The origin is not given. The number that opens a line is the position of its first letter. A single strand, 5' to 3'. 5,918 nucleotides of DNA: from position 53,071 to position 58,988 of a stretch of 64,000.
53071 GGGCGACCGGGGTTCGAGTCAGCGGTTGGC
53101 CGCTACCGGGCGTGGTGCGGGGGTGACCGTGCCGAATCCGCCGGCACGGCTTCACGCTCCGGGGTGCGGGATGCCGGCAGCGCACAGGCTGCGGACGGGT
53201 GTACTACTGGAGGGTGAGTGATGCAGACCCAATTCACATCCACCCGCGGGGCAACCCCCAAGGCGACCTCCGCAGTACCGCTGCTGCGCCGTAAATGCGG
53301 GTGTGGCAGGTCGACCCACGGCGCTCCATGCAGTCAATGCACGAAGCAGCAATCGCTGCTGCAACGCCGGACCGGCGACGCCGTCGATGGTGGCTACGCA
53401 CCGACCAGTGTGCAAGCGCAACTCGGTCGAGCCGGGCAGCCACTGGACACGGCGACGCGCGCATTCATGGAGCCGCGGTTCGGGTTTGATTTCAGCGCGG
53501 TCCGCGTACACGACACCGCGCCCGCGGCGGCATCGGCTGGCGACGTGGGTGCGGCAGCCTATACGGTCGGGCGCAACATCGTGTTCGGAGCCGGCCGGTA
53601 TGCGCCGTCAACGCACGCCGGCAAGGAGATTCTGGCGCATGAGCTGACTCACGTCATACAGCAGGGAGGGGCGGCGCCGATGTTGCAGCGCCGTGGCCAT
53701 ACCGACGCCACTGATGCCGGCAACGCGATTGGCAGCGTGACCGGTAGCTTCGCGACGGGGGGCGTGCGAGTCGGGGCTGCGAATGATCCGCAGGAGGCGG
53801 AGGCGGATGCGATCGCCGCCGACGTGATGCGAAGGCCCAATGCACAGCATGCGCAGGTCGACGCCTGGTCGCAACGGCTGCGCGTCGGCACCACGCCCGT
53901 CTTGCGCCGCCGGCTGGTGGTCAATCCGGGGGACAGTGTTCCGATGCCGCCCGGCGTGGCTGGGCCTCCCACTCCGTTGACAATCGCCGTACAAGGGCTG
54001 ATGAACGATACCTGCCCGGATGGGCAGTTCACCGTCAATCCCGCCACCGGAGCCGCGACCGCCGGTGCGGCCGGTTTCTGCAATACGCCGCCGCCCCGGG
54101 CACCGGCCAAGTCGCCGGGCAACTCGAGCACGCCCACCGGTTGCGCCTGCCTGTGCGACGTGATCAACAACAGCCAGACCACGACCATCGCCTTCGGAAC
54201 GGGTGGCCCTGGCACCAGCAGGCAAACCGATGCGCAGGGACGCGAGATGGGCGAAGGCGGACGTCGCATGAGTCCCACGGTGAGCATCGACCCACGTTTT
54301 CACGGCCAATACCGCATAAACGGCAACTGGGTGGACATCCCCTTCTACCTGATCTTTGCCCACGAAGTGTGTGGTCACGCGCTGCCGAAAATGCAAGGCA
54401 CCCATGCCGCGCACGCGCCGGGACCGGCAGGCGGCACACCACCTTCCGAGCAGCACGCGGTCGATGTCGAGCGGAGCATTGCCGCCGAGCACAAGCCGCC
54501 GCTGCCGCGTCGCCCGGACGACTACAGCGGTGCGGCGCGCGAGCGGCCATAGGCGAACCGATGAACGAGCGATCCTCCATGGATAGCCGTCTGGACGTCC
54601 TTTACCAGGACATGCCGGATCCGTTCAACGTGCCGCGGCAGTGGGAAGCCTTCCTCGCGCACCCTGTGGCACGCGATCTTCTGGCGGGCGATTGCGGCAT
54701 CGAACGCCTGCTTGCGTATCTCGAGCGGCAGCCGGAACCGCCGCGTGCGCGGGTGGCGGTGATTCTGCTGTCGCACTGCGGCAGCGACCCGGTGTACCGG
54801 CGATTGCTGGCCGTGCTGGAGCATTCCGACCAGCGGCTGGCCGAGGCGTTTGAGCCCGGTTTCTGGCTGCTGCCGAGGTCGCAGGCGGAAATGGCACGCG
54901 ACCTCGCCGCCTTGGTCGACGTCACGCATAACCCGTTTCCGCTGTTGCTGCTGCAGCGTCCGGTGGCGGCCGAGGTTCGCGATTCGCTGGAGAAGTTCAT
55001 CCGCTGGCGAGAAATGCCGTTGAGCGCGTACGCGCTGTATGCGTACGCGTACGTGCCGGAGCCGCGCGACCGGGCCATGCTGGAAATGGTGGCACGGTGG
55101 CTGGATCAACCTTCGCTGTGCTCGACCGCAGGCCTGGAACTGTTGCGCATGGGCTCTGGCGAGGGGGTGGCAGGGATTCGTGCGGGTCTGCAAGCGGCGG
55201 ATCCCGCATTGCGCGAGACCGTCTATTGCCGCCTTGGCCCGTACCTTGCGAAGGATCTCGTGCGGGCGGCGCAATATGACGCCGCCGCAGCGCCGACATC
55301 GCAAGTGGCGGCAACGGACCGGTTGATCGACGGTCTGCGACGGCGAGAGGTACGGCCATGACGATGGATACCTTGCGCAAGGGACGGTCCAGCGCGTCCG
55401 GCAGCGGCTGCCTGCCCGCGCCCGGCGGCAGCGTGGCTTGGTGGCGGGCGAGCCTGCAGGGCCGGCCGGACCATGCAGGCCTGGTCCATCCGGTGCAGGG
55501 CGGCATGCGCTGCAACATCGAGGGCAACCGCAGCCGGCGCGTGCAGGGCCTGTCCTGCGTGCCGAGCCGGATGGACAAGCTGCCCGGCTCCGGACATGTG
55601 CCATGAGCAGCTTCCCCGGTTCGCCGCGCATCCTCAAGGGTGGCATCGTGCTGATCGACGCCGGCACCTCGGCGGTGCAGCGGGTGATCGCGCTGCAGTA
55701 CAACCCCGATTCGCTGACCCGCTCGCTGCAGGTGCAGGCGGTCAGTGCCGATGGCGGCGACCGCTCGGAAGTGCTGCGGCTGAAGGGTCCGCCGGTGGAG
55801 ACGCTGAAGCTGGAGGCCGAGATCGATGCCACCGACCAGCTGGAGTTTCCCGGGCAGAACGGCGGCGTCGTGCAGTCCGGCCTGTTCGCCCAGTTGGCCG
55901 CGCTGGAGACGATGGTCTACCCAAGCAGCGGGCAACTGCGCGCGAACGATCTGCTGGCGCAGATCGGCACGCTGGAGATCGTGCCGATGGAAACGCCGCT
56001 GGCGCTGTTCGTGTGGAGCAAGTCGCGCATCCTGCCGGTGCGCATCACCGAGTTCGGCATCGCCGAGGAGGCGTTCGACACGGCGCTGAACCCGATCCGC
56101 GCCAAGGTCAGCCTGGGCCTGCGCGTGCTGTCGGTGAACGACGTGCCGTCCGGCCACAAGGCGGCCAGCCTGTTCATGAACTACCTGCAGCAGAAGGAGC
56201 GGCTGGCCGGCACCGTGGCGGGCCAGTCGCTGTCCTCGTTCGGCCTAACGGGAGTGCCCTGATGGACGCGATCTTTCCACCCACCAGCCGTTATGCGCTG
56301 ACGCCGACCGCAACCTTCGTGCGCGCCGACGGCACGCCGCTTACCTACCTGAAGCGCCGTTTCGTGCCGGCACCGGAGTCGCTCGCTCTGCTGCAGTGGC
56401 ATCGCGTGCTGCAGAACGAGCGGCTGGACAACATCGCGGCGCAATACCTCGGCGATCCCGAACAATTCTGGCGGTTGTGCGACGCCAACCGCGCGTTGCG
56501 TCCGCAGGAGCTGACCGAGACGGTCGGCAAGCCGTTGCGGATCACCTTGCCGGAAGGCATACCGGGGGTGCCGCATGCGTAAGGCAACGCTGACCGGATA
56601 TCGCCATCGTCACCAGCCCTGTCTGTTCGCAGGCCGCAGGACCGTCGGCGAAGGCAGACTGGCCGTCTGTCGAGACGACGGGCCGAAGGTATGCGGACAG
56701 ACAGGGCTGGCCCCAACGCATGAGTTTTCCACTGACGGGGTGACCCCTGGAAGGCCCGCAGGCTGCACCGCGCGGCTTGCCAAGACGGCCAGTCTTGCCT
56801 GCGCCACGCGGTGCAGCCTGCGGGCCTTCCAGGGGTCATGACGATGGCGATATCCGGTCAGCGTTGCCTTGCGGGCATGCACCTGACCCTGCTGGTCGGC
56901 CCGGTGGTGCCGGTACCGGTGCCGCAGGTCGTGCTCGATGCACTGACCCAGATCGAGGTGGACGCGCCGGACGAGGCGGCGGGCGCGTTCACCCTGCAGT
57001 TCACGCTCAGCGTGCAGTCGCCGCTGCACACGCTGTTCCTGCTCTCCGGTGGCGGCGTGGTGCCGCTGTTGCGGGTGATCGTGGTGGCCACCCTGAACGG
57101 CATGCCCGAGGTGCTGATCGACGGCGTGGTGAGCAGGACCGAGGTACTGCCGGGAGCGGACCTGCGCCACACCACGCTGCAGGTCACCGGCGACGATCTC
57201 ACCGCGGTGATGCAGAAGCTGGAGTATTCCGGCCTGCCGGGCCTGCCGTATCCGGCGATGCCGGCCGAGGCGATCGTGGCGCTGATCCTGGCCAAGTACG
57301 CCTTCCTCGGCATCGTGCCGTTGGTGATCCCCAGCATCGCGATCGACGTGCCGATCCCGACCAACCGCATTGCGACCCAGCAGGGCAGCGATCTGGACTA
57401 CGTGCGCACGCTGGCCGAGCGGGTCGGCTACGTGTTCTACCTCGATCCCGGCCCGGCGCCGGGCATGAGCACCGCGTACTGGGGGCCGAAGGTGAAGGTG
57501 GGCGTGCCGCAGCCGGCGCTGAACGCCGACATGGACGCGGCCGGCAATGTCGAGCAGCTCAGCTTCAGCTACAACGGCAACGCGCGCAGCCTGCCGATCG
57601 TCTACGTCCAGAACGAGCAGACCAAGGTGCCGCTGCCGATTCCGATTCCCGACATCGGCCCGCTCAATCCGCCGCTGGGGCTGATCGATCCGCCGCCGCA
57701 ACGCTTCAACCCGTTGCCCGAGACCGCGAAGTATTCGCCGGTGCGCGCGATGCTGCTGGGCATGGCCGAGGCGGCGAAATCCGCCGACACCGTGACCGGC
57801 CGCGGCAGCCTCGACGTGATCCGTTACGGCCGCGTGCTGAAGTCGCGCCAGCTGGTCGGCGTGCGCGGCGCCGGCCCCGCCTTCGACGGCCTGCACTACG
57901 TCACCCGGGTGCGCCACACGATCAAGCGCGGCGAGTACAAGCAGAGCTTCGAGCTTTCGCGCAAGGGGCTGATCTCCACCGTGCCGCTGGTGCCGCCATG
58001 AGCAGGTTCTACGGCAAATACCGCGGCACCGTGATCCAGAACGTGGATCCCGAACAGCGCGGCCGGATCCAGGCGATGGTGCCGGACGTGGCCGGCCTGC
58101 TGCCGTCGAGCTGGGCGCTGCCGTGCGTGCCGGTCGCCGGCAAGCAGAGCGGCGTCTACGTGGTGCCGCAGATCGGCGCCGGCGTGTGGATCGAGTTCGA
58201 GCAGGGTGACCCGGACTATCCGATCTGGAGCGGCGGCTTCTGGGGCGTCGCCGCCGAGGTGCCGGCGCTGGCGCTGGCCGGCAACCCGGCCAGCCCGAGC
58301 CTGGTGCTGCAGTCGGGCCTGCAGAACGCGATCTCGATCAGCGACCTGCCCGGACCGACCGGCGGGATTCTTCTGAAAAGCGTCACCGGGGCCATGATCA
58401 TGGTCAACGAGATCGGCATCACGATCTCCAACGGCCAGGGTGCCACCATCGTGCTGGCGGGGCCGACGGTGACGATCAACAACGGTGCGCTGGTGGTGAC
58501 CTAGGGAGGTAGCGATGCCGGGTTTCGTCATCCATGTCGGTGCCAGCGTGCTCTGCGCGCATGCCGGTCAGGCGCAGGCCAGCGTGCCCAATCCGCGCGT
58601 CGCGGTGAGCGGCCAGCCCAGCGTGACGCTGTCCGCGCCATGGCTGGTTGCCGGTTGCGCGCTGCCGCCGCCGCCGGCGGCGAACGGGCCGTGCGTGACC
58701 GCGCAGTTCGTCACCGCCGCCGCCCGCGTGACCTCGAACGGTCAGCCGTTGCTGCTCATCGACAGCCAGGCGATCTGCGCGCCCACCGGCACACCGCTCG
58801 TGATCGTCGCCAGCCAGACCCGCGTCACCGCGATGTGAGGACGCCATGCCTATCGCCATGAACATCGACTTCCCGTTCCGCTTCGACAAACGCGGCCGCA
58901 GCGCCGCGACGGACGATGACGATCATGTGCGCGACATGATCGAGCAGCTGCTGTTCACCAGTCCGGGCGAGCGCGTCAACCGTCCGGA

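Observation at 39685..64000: Sigma-54-driven contractile injection system with three different DUF4157 cargo candidates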

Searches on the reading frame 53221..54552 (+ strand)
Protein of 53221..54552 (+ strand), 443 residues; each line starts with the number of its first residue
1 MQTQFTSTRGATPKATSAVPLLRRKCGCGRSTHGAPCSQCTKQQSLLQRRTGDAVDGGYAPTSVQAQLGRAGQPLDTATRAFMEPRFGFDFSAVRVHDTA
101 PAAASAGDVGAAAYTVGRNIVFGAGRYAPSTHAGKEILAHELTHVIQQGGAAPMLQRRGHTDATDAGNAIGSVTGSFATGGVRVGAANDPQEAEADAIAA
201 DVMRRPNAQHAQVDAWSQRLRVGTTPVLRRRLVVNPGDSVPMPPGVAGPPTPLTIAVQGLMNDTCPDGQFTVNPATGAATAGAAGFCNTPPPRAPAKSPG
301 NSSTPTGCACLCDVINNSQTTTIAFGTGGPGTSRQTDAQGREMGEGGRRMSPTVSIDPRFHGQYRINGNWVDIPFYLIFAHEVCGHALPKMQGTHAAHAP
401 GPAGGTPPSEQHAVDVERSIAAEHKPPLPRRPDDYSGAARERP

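Call 7: search_protein_families(library=pfam, proteins=[window:53221-54552:+], max_evalue=0.01)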
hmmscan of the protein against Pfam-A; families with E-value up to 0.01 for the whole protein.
window:53221-54552:+ (443 aa): 1 family
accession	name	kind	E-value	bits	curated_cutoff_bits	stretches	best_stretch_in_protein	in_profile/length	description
PF13699.11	eCIS_core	-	3.4e-31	107.7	22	1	74-151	1-78/79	eCIS core domain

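Call 36: search_protein_families(library=pfam, proteins=[window:53221-54552:+], max_evalue=5)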
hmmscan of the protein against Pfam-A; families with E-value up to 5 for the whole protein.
window:53221-54552:+ (443 aa): 2 families
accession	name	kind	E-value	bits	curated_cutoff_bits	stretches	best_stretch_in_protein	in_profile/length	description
PF13699.11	eCIS_core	-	3.4e-31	107.7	22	1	74-151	1-78/79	eCIS core domain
PF01447.24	Peptidase_M4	-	0.25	12.2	22.4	1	111-146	106-143/145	Thermolysin metallopeptidase, catalytic domain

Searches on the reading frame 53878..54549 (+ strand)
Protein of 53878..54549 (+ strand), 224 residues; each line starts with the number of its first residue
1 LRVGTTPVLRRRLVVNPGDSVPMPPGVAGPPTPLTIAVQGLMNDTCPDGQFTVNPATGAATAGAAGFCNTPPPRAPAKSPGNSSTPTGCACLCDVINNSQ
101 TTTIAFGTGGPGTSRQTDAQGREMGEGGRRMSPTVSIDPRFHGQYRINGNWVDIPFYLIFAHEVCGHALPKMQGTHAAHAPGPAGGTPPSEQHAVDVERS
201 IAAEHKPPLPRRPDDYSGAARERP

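Call 81: search_protein_representatives(protein=window:53878-54549:+)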
Query: 224 residues. Proteins with E-value up to 0.001 (for the whole library): 103; up to 1e-10: 28; up to 1e-30: 13. The best 103 are listed.
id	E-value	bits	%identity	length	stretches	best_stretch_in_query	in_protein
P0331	1.5e-83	296.4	66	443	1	4-224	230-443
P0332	2.8e-82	292.3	63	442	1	6-224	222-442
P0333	2.8e-81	289.0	64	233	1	5-224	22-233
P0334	7.7e-77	274.5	64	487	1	6-224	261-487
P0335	1.0e-69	251.2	54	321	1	5-224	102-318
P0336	8.8e-69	248.1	59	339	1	8-224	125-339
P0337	2.9e-66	239.9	56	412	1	9-224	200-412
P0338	9.2e-59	215.3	55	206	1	27-224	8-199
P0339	5.5e-52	193.1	50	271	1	7-224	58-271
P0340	3.6e-51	190.4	64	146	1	81-224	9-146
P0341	8.9e-45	169.5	47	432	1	8-222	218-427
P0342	1.9e-35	139.0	74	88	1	136-224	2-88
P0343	8.2e-35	136.9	46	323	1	8-213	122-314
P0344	3.6e-29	118.5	59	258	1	6-96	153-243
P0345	4.6e-19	85.4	65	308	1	6-71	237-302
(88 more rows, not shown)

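Call 84: search_protein_families(library=pfam, alignment_id=A6, max_evalue=0.01)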
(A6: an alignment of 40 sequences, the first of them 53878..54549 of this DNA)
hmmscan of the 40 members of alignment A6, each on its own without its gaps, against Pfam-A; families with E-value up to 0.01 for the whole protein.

A. member 1, window:53878-54549:+ (224 aa): 0 families

B. families by the number of members that match (of 40 scanned): 15 families
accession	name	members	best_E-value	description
PF13699.11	eCIS_core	30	1.9e-60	eCIS core domain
PF14891.12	Peptidase_M91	9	8.4e-06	Effector protein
PF01476.26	LysM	3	4e-12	LysM domain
PF05593.20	RHS_repeat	1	3.9e-43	RHS Repeat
PF02557.22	VanY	1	5.1e-19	D-alanyl-D-alanine carboxypeptidase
PF00691.25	OmpA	1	3.3e-15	OmpA family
PF00246.29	Peptidase_M14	1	6.7e-06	Zinc carboxypeptidase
PF19527.4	DUF6055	1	0.00011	Family of unknown function (DUF6055)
PF24827.1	AstE_AspA_cat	1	0.00018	Succinylglutamate desuccinylase/Aspartoacylase catalytic domain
PF20041.5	DUF6443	1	0.00019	Domain of unknown function (DUF6443)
PF13384.12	HTH_23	1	0.0013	Homeodomain-like domain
PF23473.1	LysM3_LYK4_5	1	0.0044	LYK4/5 LysM3 domain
PF21724.2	DUF6861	1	0.0069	Family of unknown function (DUF6861)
PF07191.17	Zn_ribbon_6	1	0.0078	Double zinc ribbon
PF16617.10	INTAP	1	0.0096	Intersectin and clathrin adaptor AP2 binding region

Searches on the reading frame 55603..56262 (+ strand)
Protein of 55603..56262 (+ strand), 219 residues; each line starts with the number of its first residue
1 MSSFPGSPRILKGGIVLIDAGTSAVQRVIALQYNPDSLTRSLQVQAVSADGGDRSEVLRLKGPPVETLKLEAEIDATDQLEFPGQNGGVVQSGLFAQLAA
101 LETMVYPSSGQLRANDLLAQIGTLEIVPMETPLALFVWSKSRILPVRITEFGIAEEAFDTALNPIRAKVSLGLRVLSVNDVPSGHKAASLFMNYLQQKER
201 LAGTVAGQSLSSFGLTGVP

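Call 7: search_protein_families(library=pfam, proteins=[window:55603-56262:+], max_evalue=0.01)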
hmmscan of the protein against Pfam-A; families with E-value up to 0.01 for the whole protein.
window:55603-56262:+ (219 aa): 1 family
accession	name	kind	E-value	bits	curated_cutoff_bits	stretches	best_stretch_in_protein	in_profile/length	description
PF19266.4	CIS_tube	-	3.7e-05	24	27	1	25-173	19-147/158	Contractile injection system tube protein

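Call 19: search_protein_families(library=ncbifam, proteins=[window:55603-56262:+], max_evalue=0.01)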
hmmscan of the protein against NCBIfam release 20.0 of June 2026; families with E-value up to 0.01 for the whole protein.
window:55603-56262:+ (219 aa): 0 families

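Call 91: search_solved_structures(query=A8, max_evalue=1)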
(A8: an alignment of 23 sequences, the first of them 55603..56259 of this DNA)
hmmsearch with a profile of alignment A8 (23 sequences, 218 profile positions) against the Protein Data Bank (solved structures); distinct sequences matched with E-value up to 1: 2.
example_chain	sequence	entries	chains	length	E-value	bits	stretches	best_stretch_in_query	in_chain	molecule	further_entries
9rce_H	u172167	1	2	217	0.00099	21.9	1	135-173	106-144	Peptidoglycan-binding protein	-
7b5h_AK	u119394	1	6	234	0.32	13.7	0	144-171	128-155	All3321 protein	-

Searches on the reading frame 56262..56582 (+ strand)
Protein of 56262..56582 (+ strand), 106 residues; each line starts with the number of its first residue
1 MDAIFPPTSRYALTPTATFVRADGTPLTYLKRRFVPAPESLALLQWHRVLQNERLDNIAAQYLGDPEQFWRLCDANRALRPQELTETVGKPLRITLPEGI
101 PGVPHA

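Call 7: search_protein_families(library=pfam, proteins=[window:56262-56582:+], max_evalue=0.01)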
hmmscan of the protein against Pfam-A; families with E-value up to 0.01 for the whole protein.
window:56262-56582:+ (106 aa): 0 families

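Call 19: search_protein_families(library=ncbifam, proteins=[window:56262-56582:+], max_evalue=0.01)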
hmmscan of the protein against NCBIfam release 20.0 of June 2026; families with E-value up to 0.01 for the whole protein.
window:56262-56582:+ (106 aa): 0 families

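Call 36: search_protein_families(library=pfam, proteins=[window:56262-56582:+], max_evalue=5)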
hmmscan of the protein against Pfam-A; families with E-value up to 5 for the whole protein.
window:56262-56582:+ (106 aa): 0 families

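Call 94: search_solved_structures(query=A9, max_evalue=5)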
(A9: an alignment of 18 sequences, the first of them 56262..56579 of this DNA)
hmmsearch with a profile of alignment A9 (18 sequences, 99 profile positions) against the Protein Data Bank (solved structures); distinct sequences matched with E-value up to 5: 10.
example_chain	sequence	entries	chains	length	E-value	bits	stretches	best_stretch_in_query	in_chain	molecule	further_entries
7pvc_A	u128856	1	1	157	0.0017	21.8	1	40-92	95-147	Potassium binding protein Kbp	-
7vcm_A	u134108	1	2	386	0.0087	19.5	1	40-92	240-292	Green fluorescent protein,Potassium binding protein Kbp,Green fluorescent protein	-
8zex_A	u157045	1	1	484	0.022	18.2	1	40-92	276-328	HaloKbp1a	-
5jcd_A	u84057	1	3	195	0.066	16.7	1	41-96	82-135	Chitin elicitor-binding protein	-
9gtp_P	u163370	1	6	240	0.15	15.5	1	36-90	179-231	LysM domain-containing protein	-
5jce_A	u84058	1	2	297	0.17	15.3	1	42-95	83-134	Chitin elicitor-binding protein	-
1wit_A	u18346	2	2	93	0.18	15.3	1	62-95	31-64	TWITCHIN 18TH IGSF MODULE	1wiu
7b5h_AK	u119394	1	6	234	0.35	14.4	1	38-82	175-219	All3321 protein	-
5hx2_F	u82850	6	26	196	0.53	13.8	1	41-78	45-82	Baseplate wedge protein gp53 | gp53, baseplate wedge protein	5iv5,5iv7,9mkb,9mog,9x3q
8kea_J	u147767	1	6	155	0.87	13.1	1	49-82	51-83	baseplate gp16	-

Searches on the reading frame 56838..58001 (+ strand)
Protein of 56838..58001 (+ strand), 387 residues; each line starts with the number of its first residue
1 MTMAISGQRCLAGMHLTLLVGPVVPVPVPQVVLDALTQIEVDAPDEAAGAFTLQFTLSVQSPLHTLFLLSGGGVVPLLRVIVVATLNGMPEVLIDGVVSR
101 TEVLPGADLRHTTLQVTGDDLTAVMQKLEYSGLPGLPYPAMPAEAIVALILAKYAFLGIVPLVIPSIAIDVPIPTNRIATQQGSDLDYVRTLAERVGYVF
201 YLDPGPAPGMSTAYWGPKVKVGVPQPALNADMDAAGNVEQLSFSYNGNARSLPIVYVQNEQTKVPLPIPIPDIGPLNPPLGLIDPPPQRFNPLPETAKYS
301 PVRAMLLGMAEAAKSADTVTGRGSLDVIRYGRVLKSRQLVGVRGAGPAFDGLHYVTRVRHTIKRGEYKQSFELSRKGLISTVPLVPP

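Call 7: search_protein_families(library=pfam, proteins=[window:56838-58001:+], max_evalue=0.01)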
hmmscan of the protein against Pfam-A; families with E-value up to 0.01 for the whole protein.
window:56838-58001:+ (387 aa): 0 families

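Call 19: search_protein_families(library=ncbifam, proteins=[window:56838-58001:+], max_evalue=0.01)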
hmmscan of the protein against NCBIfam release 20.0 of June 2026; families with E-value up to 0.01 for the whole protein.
window:56838-58001:+ (387 aa): 1 family
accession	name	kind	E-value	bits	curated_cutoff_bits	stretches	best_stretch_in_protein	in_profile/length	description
NF033848.1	VgrG_rel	hypoth_equivalog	0.0011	17.4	275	0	312-374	284-349/547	VgrG-related protein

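Call 22: search_solved_structures(query=window:56838-58001:+, max_evalue=0.1)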
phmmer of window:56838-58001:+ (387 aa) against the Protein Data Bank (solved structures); distinct sequences matched with E-value up to 0.1: 0.

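Call 36: search_protein_families(library=pfam, proteins=[window:56838-58001:+], max_evalue=5)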
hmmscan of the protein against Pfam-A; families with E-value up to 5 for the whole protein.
window:56838-58001:+ (387 aa): 0 families

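Call 90: search_solved_structures(query=A7, max_evalue=1)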
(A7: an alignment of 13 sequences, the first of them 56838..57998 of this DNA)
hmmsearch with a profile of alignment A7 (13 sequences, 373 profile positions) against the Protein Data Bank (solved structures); distinct sequences matched with E-value up to 1: 3.
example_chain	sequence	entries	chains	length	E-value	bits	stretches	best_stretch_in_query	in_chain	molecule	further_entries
9rce_F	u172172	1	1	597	3.5e-05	26.2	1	324-360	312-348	Type VI secretion system tip protein VgrG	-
8dar_H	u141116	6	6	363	0.68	12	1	222-286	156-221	Ubiquitin fusion degradation protein 1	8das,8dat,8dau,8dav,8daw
4z0x_B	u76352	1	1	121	0.88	11.7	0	165-209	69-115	Antibody HC26AM heavy chain variable domain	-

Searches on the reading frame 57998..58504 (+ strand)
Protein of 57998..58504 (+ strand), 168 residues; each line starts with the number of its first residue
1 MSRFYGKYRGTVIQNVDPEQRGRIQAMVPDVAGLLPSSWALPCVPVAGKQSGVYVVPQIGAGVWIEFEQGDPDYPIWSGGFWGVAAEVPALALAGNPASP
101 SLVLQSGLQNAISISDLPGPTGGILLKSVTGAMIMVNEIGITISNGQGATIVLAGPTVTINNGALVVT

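Call 7: search_protein_families(library=pfam, proteins=[window:57998-58504:+], max_evalue=0.01)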
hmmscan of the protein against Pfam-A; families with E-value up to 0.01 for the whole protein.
window:57998-58504:+ (168 aa): 1 family
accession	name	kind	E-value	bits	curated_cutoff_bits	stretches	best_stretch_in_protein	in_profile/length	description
PF04717.18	Phage_base_V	-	1.1e-22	80.5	23.8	1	8-82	1-75/75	Type VI secretion system/phage-baseplate injector OB domain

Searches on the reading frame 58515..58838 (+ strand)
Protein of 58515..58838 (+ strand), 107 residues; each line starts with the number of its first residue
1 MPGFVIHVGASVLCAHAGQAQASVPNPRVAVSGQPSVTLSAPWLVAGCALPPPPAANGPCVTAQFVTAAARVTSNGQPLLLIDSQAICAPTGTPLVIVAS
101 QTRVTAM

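Call 7: search_protein_families(library=pfam, proteins=[window:58515-58838:+], max_evalue=0.01)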
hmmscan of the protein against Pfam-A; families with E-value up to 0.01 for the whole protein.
window:58515-58838:+ (107 aa): 2 families
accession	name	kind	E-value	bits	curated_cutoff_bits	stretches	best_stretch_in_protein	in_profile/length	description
PF14107.11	DUF4280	-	0.0011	19.9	26.3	1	45-97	49-104/109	Domain of unknown function (DUF4280)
PF06016.17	Reovirus_L2_8th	-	0.0064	17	27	0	67-97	13-43/66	Reovirus core-spike protein lambda-2 (L2), C-terminal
